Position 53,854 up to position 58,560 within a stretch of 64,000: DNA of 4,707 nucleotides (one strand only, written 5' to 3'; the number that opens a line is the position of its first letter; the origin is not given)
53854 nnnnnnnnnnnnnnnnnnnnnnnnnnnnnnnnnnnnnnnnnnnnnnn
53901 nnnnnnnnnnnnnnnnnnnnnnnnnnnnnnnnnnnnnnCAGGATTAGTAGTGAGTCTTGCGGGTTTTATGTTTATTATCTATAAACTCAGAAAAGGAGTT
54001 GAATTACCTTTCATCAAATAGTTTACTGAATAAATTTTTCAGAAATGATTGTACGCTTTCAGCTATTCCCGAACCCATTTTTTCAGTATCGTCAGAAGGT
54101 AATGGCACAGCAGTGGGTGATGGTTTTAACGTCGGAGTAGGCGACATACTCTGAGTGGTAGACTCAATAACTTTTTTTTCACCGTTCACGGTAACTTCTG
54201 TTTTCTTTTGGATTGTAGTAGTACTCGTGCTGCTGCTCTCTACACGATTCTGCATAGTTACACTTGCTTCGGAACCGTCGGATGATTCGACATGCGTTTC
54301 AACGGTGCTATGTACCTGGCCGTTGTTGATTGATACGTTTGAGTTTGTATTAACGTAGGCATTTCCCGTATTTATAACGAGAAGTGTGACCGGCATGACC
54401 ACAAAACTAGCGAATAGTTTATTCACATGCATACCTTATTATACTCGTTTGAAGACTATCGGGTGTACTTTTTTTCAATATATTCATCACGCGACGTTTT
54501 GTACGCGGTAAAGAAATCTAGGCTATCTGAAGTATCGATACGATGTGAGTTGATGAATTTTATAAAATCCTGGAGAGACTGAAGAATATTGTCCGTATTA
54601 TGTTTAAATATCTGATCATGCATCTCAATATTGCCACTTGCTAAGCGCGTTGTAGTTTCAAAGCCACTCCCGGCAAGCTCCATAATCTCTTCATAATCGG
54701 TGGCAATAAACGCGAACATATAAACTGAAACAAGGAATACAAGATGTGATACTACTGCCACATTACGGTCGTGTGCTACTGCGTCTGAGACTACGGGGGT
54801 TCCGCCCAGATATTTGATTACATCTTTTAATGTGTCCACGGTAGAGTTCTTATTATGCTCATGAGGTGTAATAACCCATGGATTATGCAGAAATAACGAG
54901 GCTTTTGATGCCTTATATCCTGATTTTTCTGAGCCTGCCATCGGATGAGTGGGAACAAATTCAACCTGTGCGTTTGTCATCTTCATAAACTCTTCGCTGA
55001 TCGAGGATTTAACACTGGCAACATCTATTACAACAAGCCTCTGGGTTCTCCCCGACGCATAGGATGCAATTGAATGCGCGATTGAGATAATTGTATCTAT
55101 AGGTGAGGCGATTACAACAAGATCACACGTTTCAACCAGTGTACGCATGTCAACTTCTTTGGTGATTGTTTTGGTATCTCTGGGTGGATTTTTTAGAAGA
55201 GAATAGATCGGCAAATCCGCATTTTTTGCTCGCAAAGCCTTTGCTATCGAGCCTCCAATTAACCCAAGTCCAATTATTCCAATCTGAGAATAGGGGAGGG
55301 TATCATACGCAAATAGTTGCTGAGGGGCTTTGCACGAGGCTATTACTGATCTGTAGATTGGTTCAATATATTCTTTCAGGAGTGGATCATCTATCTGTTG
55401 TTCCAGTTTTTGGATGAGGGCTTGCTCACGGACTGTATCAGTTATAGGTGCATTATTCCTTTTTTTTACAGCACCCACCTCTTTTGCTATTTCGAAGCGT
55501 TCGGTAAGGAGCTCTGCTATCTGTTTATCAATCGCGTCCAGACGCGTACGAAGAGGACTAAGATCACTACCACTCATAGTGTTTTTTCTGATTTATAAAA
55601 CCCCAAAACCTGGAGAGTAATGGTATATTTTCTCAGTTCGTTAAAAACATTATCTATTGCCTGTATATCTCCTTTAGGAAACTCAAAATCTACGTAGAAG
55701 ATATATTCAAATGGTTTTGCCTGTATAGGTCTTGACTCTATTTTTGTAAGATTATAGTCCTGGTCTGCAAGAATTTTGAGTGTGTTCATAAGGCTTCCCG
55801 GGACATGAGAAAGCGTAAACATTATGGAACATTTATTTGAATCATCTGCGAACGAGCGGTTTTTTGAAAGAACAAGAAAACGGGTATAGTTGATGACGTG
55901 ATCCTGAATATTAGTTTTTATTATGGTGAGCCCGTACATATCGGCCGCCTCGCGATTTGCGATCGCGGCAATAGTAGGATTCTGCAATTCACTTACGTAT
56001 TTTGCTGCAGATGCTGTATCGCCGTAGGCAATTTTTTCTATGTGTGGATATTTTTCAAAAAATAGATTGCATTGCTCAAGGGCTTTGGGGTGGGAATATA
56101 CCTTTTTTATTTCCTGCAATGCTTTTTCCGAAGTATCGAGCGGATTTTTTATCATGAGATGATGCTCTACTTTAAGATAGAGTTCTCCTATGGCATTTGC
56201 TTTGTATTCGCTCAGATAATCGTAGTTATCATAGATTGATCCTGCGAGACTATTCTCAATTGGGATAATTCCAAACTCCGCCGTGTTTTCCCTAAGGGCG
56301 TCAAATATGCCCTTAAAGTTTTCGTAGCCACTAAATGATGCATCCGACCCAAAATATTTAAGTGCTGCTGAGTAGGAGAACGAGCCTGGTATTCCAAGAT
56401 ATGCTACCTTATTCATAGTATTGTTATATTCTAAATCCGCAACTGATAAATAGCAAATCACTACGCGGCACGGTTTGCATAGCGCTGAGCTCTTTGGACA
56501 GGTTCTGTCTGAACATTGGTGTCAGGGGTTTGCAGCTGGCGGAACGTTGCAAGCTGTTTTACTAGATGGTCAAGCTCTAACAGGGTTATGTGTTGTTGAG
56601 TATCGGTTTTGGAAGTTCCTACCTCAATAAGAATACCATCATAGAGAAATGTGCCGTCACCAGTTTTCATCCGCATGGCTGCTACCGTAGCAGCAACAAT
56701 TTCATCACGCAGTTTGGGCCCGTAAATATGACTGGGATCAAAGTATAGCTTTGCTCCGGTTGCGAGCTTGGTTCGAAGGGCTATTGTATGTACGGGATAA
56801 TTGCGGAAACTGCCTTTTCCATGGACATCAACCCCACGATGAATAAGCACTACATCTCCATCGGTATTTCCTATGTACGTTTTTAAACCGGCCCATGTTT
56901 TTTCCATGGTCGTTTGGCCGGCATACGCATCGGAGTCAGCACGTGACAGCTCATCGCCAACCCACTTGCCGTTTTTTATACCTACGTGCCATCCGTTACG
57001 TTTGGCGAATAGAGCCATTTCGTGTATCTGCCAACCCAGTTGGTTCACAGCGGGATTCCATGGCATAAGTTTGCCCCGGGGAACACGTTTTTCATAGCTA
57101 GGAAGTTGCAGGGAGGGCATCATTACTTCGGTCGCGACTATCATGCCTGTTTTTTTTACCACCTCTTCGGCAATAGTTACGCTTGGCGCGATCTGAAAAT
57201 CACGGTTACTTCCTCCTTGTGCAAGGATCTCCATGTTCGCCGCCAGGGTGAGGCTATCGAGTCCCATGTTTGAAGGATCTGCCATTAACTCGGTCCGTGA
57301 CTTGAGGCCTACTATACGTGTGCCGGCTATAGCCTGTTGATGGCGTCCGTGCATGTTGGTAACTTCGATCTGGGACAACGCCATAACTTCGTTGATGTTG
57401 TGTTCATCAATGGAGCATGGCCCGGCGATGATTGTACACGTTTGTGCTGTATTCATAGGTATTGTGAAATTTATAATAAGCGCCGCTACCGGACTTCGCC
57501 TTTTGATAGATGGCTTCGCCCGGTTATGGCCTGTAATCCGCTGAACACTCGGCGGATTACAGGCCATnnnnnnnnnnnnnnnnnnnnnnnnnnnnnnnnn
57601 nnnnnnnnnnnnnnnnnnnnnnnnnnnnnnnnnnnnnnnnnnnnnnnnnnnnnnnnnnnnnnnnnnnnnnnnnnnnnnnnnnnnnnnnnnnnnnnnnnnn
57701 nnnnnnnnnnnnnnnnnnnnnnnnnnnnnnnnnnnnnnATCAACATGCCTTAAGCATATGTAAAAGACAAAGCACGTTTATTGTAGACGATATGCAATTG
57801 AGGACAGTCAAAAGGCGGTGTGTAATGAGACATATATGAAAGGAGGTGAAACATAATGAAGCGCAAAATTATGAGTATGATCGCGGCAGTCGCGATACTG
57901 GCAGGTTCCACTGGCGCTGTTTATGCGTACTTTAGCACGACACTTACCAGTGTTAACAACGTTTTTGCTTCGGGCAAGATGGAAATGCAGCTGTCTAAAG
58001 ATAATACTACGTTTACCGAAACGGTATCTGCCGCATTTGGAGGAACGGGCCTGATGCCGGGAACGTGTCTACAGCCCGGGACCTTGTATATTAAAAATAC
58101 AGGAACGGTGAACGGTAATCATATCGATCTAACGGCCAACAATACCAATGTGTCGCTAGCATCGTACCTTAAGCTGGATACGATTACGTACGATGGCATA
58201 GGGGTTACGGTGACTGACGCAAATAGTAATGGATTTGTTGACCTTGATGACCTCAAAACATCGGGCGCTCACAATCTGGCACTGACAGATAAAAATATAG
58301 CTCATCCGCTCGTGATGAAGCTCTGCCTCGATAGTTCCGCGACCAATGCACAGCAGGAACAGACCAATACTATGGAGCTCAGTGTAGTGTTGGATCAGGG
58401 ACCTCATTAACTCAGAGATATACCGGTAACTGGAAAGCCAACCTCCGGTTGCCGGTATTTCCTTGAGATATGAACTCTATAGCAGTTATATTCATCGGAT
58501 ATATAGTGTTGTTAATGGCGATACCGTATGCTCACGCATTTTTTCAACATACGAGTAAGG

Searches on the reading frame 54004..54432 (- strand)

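Call 3: search_protein_families(library=pfam, proteins=[window:54004-54432:-], max_evalue=1)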
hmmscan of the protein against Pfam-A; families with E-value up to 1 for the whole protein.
window:54004-54432:- (142 aa): 2 families
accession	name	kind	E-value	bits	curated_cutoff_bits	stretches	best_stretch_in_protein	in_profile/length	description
PF00703.27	Glyco_hydro_2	-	0.18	13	23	1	32-90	11-68/109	Glycosyl hydrolases family 2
PF06692.16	MNSV_P7B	-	0.19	12.2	22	1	6-38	20-51/61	Melon necrotic spot virus P7B protein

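Call 4: search_protein_families(library=ncbifam, proteins=[window:54004-54432:-], max_evalue=1)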
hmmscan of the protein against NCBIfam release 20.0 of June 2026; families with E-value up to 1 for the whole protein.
window:54004-54432:- (142 aa): 2 families
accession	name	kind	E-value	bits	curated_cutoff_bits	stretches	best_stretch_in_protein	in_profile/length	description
TIGR04526.1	predic_Ig_block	subfamily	0.2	10.5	150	1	9-118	14-125/693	putative immunoglobulin-blocking virulence protein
NF008871.0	PRK11907.1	equivalog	0.35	8.9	1266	1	17-104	22-108/814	bifunctional 2',3'-cyclic-nucleotide 2'-phosphodiesterase/3'-nucleotidase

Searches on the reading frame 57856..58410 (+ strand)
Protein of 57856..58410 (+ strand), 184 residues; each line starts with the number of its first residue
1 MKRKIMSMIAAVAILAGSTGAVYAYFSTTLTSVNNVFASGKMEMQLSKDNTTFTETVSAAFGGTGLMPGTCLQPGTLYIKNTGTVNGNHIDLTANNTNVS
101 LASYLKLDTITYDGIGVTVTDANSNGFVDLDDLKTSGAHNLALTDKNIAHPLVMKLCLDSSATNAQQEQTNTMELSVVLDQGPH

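Call 3: search_protein_families(library=pfam, proteins=[window:57856-58410:+], max_evalue=1)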
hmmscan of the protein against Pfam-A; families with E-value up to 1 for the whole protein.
window:57856-58410:+ (184 aa): 1 family
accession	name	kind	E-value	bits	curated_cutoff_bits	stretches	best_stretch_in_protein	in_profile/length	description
PF12389.13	Peptidase_M73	-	0.00022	21.5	22.5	1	2-96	3-87/196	Camelysin metallo-endopeptidase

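Call 4: search_protein_families(library=ncbifam, proteins=[window:57856-58410:+], max_evalue=1)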
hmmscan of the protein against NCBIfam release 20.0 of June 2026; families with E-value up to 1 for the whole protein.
window:57856-58410:+ (184 aa): 1 family
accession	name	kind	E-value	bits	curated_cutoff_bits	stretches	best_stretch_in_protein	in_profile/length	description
TIGR04088.1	cognate_SipW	domain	0.0096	16.1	19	1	8-41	1-33/34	SipW-dependent-type signal peptide-containing protein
